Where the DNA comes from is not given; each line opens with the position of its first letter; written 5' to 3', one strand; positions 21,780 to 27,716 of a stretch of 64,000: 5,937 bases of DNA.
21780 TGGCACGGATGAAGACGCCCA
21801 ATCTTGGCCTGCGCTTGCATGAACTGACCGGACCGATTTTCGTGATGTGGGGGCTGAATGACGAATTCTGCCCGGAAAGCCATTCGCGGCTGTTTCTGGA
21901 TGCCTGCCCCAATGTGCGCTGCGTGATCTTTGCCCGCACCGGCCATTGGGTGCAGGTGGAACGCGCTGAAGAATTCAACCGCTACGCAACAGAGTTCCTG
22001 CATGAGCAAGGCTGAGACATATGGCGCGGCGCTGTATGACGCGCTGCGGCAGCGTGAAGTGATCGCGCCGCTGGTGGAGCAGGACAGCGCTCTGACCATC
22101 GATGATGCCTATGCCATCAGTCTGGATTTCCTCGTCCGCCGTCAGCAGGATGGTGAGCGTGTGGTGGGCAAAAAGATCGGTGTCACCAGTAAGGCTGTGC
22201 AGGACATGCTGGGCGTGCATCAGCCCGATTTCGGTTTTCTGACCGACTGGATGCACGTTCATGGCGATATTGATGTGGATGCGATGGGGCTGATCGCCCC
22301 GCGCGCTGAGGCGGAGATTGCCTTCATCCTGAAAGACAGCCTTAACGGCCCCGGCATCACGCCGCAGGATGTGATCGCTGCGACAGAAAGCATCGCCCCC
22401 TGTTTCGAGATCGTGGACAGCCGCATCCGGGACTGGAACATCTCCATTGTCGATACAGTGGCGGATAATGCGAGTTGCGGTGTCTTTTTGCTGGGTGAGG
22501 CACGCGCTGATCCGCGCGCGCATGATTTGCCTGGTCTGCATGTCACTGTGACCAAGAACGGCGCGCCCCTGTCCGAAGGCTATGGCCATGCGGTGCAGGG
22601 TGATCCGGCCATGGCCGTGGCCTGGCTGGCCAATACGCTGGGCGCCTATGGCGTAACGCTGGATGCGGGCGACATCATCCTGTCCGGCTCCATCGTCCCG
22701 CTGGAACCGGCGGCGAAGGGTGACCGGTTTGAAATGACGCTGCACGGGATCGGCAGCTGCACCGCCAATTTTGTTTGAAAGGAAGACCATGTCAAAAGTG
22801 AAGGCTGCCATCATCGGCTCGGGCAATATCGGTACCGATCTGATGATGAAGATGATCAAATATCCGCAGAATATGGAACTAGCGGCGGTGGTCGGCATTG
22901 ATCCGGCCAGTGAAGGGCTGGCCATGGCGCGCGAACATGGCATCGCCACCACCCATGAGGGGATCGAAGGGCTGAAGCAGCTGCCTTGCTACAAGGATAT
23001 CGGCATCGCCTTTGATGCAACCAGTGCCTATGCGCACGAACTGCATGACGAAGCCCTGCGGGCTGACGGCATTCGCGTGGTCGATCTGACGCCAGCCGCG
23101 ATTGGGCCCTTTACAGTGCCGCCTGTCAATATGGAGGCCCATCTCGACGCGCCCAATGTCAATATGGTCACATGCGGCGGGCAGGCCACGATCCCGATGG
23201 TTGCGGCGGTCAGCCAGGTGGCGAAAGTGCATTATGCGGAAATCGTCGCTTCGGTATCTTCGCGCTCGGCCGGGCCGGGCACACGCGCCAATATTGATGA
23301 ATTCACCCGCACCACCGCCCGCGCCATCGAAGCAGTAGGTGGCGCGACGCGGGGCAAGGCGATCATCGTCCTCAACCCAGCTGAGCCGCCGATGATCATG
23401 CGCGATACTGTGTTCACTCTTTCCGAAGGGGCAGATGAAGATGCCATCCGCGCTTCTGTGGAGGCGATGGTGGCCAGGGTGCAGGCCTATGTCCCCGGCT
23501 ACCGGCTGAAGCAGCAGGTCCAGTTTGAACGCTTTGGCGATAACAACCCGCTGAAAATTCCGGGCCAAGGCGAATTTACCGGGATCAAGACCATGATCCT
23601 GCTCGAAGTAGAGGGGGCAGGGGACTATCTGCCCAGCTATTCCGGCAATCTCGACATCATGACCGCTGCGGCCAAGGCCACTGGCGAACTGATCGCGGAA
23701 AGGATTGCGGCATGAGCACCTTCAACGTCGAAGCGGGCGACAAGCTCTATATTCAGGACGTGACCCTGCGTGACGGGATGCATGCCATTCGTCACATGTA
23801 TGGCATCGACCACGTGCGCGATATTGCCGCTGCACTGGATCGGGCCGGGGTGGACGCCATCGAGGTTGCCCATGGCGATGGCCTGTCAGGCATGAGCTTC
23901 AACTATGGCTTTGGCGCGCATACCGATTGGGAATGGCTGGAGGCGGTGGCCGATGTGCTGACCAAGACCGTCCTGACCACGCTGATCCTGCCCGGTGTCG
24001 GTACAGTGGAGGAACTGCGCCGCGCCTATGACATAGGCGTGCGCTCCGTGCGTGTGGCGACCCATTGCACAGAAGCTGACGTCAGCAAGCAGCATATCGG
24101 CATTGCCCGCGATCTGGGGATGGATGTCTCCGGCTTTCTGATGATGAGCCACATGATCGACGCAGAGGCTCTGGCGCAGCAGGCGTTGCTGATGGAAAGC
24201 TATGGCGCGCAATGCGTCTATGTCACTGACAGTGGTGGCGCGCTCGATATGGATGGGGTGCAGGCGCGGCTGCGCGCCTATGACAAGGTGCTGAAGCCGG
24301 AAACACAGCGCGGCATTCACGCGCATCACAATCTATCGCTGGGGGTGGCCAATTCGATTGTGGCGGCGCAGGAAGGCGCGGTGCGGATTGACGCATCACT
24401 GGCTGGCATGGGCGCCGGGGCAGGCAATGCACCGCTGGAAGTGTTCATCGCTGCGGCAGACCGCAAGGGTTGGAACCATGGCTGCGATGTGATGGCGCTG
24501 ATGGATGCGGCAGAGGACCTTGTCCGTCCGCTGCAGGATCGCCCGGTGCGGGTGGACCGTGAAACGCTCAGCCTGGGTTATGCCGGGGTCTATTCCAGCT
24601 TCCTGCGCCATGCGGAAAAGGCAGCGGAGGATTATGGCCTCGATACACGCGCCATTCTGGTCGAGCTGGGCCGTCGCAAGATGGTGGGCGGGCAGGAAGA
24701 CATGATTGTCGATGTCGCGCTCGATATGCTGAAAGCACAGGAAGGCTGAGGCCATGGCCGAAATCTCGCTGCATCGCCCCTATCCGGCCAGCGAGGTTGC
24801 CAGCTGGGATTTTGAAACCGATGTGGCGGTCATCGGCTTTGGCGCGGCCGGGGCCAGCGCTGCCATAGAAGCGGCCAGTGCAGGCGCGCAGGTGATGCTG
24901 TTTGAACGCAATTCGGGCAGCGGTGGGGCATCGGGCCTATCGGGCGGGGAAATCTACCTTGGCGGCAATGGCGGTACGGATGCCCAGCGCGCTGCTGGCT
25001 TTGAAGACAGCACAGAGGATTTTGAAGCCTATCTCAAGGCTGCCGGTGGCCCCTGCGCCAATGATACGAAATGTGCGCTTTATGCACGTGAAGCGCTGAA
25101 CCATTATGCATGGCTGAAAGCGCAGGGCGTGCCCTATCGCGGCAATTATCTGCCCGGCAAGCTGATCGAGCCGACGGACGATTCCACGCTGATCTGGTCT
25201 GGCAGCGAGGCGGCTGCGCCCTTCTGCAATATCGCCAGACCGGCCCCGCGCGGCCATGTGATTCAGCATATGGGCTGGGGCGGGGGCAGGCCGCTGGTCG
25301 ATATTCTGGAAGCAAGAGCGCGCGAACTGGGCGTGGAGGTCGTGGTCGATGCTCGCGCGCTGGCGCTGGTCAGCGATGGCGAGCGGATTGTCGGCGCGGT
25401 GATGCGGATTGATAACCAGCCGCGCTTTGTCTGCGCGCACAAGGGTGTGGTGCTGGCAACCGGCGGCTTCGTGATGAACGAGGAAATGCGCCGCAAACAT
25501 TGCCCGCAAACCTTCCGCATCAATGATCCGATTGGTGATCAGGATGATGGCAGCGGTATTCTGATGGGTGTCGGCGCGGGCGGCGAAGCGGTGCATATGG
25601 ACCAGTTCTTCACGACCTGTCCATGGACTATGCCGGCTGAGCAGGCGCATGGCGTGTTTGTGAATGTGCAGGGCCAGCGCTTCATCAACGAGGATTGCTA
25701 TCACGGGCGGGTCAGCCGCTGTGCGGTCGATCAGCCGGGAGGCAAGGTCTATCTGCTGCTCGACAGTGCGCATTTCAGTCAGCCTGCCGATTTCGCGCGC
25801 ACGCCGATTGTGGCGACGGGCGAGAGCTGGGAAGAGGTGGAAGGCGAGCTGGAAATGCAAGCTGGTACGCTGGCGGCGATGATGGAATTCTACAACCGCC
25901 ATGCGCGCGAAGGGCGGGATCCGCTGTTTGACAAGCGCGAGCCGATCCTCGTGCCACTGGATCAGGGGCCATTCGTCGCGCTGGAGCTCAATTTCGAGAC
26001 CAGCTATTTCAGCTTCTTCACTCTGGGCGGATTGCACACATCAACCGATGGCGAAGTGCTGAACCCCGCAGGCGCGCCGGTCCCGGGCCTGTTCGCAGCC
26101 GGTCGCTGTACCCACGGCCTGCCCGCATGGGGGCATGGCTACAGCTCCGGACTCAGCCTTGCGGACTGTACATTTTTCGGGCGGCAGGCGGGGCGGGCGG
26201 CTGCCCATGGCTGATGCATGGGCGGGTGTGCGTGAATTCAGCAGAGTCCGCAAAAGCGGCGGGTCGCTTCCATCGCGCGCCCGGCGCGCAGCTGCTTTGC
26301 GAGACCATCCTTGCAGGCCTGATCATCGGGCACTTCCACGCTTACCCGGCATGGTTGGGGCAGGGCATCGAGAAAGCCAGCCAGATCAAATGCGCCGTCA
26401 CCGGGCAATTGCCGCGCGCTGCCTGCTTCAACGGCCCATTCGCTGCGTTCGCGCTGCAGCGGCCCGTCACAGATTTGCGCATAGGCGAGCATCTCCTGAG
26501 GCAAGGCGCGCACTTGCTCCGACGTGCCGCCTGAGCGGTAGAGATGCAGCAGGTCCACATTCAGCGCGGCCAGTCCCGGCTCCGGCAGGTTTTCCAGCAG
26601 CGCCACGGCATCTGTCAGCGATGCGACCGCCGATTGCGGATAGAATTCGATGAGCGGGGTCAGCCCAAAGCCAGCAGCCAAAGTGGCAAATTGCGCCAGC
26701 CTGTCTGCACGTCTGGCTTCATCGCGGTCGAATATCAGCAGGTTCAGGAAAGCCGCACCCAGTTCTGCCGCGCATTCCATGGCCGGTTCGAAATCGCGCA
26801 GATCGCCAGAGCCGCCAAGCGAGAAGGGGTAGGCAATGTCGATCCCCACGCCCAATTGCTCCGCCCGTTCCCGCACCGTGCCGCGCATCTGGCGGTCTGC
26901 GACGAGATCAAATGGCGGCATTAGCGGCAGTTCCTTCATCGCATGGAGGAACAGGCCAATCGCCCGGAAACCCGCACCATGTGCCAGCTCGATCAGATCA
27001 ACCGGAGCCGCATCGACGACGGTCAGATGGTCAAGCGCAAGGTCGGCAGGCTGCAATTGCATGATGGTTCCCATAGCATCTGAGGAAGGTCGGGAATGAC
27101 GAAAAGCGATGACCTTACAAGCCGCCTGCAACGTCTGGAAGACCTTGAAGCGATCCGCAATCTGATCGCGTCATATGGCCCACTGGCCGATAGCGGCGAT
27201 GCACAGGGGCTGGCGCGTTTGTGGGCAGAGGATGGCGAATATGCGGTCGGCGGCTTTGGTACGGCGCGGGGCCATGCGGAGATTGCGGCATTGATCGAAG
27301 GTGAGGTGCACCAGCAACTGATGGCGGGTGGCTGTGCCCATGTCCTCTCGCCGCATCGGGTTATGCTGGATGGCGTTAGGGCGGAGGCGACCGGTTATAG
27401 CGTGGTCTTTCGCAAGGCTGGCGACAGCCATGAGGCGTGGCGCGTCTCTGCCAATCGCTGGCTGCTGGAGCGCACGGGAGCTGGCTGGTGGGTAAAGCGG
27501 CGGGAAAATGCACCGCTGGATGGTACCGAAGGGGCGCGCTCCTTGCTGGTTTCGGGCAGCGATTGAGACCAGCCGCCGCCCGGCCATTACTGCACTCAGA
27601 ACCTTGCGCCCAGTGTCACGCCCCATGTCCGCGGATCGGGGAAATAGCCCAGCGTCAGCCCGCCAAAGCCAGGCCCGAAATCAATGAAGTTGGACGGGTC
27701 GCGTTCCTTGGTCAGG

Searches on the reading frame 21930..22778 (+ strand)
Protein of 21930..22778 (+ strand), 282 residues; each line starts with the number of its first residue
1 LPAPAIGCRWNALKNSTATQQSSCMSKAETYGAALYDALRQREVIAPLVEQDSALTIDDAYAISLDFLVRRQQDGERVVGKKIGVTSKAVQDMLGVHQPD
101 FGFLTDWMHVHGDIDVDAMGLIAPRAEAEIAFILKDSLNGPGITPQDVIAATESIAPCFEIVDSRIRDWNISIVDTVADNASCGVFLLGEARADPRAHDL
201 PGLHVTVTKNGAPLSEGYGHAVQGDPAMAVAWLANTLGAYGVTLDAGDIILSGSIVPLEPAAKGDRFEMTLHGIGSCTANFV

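Call 35: search_protein_families(library=pfam, proteins=[window:21930-22778:+], max_evalue=1e-8)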
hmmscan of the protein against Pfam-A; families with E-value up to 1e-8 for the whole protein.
window:21930-22778:+ (282 aa): 1 family
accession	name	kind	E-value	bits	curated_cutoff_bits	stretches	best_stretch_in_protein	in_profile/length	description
PF01557.24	FAA_hydrolase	-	7.4e-13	49.1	23.9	1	124-281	58-213/214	Fumarylacetoacetate (FAA) hydrolase C-terminal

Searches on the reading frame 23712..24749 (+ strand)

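Call 35: search_protein_families(library=pfam, proteins=[window:23712-24749:+], max_evalue=1e-8)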
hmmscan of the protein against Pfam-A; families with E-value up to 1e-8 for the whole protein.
window:23712-24749:+ (345 aa): 2 families
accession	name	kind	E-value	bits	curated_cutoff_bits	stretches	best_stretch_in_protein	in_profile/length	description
PF00682.25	HMGL-like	-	3.5e-57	194.2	29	1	12-268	2-258/260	HMGL-like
PF07836.16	DmpG_comm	-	4.3e-32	109.9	27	1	280-340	2-62/63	DmpG-like communication domain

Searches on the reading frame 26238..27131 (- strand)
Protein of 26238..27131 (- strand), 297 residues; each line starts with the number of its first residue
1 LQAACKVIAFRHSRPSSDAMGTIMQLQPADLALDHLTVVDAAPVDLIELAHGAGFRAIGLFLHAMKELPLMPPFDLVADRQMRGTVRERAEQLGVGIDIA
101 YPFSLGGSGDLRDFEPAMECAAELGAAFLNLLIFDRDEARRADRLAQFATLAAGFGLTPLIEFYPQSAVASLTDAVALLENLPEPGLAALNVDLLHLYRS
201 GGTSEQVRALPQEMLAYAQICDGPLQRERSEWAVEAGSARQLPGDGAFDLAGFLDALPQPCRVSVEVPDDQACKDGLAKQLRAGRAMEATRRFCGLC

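Call 35: search_protein_families(library=pfam, proteins=[window:26238-27131:-], max_evalue=1e-8)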
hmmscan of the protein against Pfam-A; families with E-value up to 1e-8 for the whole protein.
window:26238-27131:- (297 aa): 1 family
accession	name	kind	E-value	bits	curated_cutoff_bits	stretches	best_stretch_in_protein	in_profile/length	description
PF01261.30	AP_endonuc_2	-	5.4e-12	46.4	31.1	1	48-276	2-234/249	Xylose isomerase-like TIM barrel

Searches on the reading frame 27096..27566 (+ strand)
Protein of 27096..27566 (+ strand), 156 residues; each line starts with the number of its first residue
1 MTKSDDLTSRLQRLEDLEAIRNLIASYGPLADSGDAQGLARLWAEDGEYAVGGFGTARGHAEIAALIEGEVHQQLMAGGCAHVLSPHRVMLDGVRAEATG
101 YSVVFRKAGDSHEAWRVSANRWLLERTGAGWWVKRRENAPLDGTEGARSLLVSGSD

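Call 63: search_protein_families(library=pfam, proteins=[window:27096-27566:+], max_evalue=0.01)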
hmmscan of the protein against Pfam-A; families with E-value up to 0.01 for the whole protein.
window:27096-27566:+ (156 aa): 2 families
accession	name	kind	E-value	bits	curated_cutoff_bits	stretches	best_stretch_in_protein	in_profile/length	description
PF13577.12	SnoaL_4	-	1.3e-26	93.5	24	1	12-136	1-125/126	SnoaL-like domain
PF12680.13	SnoaL_2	-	0.0022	19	27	1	32-70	9-46/102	SnoaL-like domain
